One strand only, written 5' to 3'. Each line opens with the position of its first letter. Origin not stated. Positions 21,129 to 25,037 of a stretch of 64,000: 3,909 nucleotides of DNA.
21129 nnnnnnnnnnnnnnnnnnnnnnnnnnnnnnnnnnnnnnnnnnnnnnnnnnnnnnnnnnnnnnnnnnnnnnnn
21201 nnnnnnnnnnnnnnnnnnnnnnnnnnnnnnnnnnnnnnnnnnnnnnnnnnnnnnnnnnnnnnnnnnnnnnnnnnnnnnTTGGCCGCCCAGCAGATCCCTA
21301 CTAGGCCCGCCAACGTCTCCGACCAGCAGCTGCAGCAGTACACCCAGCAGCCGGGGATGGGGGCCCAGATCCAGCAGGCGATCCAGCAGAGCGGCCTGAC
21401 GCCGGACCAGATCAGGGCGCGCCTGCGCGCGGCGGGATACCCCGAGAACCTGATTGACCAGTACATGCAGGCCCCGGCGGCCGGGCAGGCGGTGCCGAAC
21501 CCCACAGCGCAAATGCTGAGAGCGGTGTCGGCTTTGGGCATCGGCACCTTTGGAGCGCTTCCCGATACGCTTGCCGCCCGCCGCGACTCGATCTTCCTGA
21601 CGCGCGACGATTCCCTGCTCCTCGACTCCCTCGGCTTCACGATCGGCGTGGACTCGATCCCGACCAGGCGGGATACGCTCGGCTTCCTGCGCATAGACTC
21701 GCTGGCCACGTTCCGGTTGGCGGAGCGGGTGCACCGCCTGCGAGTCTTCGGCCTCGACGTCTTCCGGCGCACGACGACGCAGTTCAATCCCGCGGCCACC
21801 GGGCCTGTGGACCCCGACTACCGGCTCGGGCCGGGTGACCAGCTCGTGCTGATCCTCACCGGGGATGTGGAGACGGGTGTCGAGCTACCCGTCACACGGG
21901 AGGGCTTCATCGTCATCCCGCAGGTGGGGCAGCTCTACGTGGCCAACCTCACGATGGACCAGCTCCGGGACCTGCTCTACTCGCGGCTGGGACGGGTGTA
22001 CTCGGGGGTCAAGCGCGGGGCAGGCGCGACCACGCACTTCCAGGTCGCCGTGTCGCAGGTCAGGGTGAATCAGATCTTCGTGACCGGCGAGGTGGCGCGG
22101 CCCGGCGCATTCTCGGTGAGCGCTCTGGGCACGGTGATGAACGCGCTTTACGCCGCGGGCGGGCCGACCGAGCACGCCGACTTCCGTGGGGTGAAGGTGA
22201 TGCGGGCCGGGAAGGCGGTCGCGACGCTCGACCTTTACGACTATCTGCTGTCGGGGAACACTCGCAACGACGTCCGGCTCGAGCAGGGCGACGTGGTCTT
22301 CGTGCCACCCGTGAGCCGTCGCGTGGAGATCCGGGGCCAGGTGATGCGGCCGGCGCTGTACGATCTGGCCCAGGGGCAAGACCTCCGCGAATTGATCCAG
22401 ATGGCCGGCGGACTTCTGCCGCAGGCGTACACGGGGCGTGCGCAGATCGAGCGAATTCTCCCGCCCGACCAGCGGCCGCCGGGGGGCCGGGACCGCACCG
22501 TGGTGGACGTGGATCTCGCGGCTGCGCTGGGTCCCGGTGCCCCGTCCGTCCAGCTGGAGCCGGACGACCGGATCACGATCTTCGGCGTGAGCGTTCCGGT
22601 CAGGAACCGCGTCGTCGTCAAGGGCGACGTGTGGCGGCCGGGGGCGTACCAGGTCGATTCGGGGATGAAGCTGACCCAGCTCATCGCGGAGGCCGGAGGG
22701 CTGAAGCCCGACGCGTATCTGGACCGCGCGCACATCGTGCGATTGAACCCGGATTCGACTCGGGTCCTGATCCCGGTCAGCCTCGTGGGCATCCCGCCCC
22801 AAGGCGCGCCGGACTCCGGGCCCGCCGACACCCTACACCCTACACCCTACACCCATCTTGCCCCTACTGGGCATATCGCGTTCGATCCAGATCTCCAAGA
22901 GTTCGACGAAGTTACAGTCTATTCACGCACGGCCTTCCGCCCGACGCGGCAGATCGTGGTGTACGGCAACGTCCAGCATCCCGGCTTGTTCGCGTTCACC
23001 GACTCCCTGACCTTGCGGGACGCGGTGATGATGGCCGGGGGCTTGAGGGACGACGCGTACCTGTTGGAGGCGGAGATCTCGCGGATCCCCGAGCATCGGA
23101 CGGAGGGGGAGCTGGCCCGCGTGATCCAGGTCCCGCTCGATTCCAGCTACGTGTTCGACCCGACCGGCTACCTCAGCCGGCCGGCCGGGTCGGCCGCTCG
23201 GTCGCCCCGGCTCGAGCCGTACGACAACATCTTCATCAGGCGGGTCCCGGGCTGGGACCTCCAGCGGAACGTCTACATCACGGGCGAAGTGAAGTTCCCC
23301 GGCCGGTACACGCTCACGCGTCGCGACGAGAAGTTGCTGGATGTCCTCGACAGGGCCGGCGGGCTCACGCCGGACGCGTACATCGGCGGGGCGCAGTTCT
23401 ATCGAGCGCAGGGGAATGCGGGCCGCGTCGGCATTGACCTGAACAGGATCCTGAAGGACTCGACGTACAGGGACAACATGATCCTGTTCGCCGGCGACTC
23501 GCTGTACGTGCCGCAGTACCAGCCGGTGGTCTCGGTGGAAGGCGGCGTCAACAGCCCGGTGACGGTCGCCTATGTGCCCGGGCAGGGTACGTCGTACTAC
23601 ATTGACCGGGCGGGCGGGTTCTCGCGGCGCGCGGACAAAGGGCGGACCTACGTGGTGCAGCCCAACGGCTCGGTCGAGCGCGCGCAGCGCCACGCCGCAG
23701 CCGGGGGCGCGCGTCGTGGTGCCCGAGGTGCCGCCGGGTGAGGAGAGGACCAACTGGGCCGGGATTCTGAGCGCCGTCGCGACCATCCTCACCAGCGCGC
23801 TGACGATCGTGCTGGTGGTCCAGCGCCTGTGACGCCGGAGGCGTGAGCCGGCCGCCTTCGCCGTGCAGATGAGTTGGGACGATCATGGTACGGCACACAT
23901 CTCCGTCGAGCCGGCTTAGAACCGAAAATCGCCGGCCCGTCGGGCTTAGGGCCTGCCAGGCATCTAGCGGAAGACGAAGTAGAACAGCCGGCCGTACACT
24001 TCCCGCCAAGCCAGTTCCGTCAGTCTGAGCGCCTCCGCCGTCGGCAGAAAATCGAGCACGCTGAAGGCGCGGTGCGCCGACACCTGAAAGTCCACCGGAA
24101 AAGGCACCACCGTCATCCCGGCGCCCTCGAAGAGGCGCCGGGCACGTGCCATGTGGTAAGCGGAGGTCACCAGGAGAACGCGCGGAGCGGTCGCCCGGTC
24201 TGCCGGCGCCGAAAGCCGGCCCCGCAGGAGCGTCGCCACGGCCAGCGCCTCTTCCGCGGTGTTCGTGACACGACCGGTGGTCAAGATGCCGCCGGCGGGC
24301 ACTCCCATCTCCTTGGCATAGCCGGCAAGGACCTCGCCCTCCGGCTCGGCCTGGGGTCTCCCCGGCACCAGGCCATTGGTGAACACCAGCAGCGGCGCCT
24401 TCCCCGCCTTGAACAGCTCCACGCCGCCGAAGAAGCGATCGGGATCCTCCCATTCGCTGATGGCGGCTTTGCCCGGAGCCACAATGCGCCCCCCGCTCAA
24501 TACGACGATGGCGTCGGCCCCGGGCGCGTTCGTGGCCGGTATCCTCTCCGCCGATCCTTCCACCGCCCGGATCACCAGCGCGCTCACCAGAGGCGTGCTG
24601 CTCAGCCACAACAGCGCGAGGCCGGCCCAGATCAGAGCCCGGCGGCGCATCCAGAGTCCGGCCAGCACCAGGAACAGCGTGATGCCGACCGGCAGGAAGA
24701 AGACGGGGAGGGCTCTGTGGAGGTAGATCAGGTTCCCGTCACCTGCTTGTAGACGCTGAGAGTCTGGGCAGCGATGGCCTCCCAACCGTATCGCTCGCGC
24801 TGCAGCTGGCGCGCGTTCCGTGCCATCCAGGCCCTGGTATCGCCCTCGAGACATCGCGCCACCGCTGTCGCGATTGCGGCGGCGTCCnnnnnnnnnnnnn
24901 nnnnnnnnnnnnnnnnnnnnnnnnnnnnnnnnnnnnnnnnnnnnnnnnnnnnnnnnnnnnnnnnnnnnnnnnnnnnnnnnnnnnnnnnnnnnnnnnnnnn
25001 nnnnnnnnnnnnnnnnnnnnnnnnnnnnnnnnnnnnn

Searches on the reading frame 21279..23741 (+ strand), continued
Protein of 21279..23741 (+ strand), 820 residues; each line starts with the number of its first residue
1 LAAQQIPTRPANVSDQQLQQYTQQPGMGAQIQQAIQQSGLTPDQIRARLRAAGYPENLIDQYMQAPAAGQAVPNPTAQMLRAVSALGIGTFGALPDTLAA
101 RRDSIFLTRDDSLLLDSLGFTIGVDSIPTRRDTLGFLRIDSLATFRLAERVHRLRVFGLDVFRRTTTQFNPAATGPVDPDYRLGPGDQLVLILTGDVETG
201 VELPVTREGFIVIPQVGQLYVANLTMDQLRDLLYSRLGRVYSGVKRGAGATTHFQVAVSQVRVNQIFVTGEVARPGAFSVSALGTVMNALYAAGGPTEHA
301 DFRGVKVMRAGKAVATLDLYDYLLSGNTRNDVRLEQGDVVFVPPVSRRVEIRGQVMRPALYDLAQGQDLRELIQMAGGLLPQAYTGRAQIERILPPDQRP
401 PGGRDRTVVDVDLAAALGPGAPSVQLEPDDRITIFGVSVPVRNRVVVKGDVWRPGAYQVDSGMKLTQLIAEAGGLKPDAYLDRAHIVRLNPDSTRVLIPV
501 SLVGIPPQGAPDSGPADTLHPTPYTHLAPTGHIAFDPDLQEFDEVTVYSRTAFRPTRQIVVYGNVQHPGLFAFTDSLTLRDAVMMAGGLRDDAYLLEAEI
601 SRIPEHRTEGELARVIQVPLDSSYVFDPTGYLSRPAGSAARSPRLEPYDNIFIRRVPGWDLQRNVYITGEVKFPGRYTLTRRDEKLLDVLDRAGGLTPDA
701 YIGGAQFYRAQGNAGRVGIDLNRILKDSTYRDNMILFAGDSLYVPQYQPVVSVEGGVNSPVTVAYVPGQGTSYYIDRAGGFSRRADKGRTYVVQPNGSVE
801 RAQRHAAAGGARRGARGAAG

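Call 63: find_encoding_contigs(protein=P0134, flank=3000, max_places=2)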
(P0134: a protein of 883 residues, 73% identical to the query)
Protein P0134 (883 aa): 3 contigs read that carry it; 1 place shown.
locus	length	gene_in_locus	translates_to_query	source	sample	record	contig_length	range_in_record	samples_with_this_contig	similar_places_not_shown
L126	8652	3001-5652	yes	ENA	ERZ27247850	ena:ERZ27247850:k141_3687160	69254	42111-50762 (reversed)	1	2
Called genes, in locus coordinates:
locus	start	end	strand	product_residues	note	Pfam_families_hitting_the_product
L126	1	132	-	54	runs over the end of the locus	PF07927:HicA_toxin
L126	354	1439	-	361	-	PF01408:GFO_IDH_MocA, PF03447:NAD_binding_3, PF22725:GFO_IDH_MocA_C3, PF02894:GFO_IDH_MocA_C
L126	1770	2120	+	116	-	-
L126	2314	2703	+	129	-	PF05168:HEPN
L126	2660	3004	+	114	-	PF01909:NTP_transf_2, PF18765:Polbeta (weak)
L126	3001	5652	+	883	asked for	PF02563:Poly_export, PF10531:SLBB, PF22461:SLBB_2, PF10531:SLBB, PF22461:SLBB_2 (weak)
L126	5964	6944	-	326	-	PF01073:3Beta_HSD, PF01370:Epimerase, PF05368:NmrA, PF07993:NAD_binding_4 (faint), PF13460:NAD_binding_10, PF16363:GDP_Man_Dehyd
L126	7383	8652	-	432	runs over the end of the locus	PF13439:Glyco_transf_4 (weak), PF13579:Glyco_trans_4_4, PF00534:Glycos_transf_1 (weak)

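Call 64: find_encoding_contigs(protein=P0123, flank=3000, max_places=4)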
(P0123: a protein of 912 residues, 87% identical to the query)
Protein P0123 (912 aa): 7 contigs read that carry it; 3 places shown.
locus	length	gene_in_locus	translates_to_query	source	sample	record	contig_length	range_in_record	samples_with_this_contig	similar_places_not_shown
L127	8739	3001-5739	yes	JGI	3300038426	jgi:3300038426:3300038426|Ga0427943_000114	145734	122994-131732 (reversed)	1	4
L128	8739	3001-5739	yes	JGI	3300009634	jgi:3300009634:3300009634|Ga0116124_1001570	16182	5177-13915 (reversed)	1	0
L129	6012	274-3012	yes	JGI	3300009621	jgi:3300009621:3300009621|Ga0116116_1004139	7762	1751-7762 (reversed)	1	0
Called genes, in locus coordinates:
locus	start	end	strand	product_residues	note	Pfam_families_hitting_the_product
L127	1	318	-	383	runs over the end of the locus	PF13439:Glyco_transf_4, PF20706:GT4-conflict, PF00534:Glycos_transf_1, PF13692:Glyco_trans_1_4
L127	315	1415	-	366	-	PF13439:Glyco_transf_4, PF13579:Glyco_trans_4_4, PF20706:GT4-conflict, PF00534:Glycos_transf_1, PF13692:Glyco_trans_1_4, PF13524:Glyco_trans_1_2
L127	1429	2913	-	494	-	PF02397:Bac_transf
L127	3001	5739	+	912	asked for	PF02563:Poly_export, PF10531:SLBB, PF22461:SLBB_2, PF10531:SLBB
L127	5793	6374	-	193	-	PF02397:Bac_transf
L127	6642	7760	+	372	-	PF00155:Aminotran_1_2 (weak), PF01041:DegT_DnrJ_EryC1, PF01053:Cys_Met_Meta_PP (weak)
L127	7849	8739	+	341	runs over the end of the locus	PF00106:adh_short (weak), PF01073:3Beta_HSD, PF01370:Epimerase, PF02719:Polysacc_synt_2, PF04321:RmlD_sub_bind, PF16363:GDP_Man_Dehyd, PF13460:NAD_binding_10, PF08485:Polysacc_syn_2C, +4 more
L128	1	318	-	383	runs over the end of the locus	PF13439:Glyco_transf_4, PF20706:GT4-conflict, PF00534:Glycos_transf_1, PF13692:Glyco_trans_1_4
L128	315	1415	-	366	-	PF13439:Glyco_transf_4, PF13579:Glyco_trans_4_4, PF20706:GT4-conflict, PF00534:Glycos_transf_1, PF13692:Glyco_trans_1_4, PF13524:Glyco_trans_1_2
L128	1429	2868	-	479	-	PF02397:Bac_transf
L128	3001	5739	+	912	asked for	PF02563:Poly_export, PF10531:SLBB, PF22461:SLBB_2, PF10531:SLBB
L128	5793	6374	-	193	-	PF02397:Bac_transf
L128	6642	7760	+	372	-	PF00155:Aminotran_1_2 (weak), PF01041:DegT_DnrJ_EryC1, PF01053:Cys_Met_Meta_PP (weak)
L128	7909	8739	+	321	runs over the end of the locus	PF01073:3Beta_HSD, PF01370:Epimerase, PF02719:Polysacc_synt_2, PF13460:NAD_binding_10, PF16363:GDP_Man_Dehyd, PF04321:RmlD_sub_bind (weak), PF08485:Polysacc_syn_2C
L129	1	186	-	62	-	?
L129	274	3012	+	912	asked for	PF02563:Poly_export, PF10531:SLBB, PF22461:SLBB_2, PF10531:SLBB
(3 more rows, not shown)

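Call 67: find_encoding_contigs(protein=P0125, flank=3000, max_places=3)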
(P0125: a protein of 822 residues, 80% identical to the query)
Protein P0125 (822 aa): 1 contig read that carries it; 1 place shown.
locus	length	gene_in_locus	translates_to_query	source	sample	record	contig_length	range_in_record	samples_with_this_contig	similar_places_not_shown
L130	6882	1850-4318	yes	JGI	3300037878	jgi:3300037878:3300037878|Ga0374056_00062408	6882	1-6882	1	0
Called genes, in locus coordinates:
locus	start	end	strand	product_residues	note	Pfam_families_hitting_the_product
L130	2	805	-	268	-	?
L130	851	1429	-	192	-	PF00908:dTDP_sugar_isom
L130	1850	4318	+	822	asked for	PF02563:Poly_export, PF10531:SLBB, PF22461:SLBB_2, PF10531:SLBB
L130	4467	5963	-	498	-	PF13360:PQQ_2 (faint), PF05935:Arylsulfotrans, PF14269:Arylsulfotran_2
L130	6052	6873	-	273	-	-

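Call 68: list_cluster_members(proteins=[P0121, P0122, P0123, P0164, P0132, P0128])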
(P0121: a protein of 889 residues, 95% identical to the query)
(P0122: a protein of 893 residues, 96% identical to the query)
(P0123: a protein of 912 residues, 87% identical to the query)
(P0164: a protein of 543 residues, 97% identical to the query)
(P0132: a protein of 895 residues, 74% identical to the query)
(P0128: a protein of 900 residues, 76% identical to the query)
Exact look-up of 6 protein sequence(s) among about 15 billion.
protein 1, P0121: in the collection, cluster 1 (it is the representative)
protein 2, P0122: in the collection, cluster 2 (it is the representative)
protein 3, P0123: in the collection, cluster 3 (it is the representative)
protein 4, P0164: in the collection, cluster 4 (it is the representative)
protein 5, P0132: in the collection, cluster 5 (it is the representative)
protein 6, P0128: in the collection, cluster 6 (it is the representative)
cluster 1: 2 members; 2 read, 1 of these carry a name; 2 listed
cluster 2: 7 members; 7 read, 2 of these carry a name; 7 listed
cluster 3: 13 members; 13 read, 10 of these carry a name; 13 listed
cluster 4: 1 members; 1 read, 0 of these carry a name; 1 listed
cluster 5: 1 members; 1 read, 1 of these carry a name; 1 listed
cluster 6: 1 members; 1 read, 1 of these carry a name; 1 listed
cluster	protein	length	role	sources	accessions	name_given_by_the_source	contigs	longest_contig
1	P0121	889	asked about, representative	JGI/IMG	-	protein involved in polysaccharide export with SLBB domain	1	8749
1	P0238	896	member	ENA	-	-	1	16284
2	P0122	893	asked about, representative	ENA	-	-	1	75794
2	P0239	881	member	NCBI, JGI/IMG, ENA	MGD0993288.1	MAG: SLBB domain-containing protein [Gemmatimonadales bacterium] | protein involved in polysaccharide export with SLBB domain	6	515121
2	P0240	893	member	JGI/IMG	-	protein involved in polysaccharide export with SLBB domain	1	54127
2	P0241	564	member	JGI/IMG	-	-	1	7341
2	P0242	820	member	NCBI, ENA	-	-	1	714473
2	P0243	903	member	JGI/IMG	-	-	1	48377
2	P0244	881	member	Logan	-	-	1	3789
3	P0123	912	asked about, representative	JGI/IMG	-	protein involved in polysaccharide export with SLBB domain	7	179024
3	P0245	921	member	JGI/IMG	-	protein involved in polysaccharide export with SLBB domain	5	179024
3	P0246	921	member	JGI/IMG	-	protein involved in polysaccharide export with SLBB domain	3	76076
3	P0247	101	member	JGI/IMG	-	hypothetical protein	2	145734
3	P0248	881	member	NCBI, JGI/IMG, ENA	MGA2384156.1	MAG: SLBB domain-containing protein [Gemmatimonadales bacterium]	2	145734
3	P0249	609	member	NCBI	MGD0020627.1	MAG: SLBB domain-containing protein, partial [Candidatus Limnocylindrales bacterium]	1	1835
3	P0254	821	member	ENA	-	-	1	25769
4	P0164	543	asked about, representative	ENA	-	-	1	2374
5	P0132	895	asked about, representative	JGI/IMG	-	polysaccharide export outer membrane protein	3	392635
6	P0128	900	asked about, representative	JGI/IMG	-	polysaccharide export outer membrane protein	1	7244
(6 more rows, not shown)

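Call 72: find_encoding_contigs(protein=P0242, flank=1000, max_places=3)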
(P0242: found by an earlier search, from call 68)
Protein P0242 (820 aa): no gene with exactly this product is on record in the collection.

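Call 73: find_encoding_contigs(protein=P0244, flank=1500, max_places=2)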
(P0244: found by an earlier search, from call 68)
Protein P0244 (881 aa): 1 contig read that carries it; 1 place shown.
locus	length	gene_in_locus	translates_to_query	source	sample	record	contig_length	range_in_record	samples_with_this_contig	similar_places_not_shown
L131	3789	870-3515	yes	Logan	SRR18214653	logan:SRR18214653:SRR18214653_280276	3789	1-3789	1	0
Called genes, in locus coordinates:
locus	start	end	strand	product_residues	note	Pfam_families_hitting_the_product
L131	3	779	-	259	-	?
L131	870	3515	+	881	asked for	PF02563:Poly_export, PF10531:SLBB, PF22461:SLBB_2, PF10531:SLBB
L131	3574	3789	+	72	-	?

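Call 74: find_encoding_contigs(protein=P0254, flank=1500, max_places=2)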
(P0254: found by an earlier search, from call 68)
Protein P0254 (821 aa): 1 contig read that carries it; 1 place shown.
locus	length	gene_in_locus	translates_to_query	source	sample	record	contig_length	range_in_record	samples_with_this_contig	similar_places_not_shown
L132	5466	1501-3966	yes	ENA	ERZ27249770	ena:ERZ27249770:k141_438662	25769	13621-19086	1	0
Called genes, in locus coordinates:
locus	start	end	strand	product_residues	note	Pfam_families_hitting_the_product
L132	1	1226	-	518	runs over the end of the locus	PF02397:Bac_transf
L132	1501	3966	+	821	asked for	PF02563:Poly_export, PF10531:SLBB, PF22461:SLBB_2, PF10531:SLBB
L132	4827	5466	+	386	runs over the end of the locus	PF01041:DegT_DnrJ_EryC1, PF00155:Aminotran_1_2 (weak), PF01053:Cys_Met_Meta_PP (weak)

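Call 90: list_cluster_members(proteins=[P0200])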
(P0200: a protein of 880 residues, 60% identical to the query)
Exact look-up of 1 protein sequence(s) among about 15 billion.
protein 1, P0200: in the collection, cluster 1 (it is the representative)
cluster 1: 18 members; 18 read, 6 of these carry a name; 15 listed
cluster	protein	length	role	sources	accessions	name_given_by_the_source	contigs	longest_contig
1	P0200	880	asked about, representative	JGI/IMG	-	-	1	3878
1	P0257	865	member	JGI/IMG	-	protein involved in polysaccharide export with SLBB domain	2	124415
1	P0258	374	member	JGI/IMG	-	protein involved in polysaccharide export with SLBB domain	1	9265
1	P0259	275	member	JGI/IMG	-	protein involved in polysaccharide export with SLBB domain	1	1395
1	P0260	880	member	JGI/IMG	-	protein involved in polysaccharide export with SLBB domain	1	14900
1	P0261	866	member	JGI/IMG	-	protein involved in polysaccharide export with SLBB domain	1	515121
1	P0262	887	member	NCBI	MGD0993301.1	MAG: SLBB domain-containing protein [Gemmatimonadales bacterium]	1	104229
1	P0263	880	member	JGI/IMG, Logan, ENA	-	-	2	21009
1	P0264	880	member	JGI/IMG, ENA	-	-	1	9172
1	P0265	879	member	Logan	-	-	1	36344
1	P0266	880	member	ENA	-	-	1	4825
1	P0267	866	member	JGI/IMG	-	-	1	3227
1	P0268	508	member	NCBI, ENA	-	-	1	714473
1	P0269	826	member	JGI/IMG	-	-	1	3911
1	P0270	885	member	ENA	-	-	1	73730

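Call 93: find_encoding_contigs(protein=P0269, flank=3000, max_places=3)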
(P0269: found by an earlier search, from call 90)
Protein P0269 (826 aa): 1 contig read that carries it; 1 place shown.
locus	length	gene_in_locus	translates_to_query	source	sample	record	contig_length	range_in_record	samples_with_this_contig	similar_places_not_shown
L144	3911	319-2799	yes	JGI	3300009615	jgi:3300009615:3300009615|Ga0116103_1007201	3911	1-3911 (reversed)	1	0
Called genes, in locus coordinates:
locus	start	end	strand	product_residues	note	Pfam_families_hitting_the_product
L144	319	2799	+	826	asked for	PF02563:Poly_export, PF10531:SLBB, PF22461:SLBB_2, PF10531:SLBB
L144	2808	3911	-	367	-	?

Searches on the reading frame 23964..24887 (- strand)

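Call 25: search_protein_families(library=pfam, proteins=[window:23964-24887:-], max_evalue=0.001)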
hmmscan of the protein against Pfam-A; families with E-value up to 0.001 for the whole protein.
window:23964-24887:- (307 aa): 1 family
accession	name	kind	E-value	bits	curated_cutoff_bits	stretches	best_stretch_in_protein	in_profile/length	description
PF02698.23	DUF218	-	1.6e-26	93.2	27.6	1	125-299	1-133/133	DUF218 domain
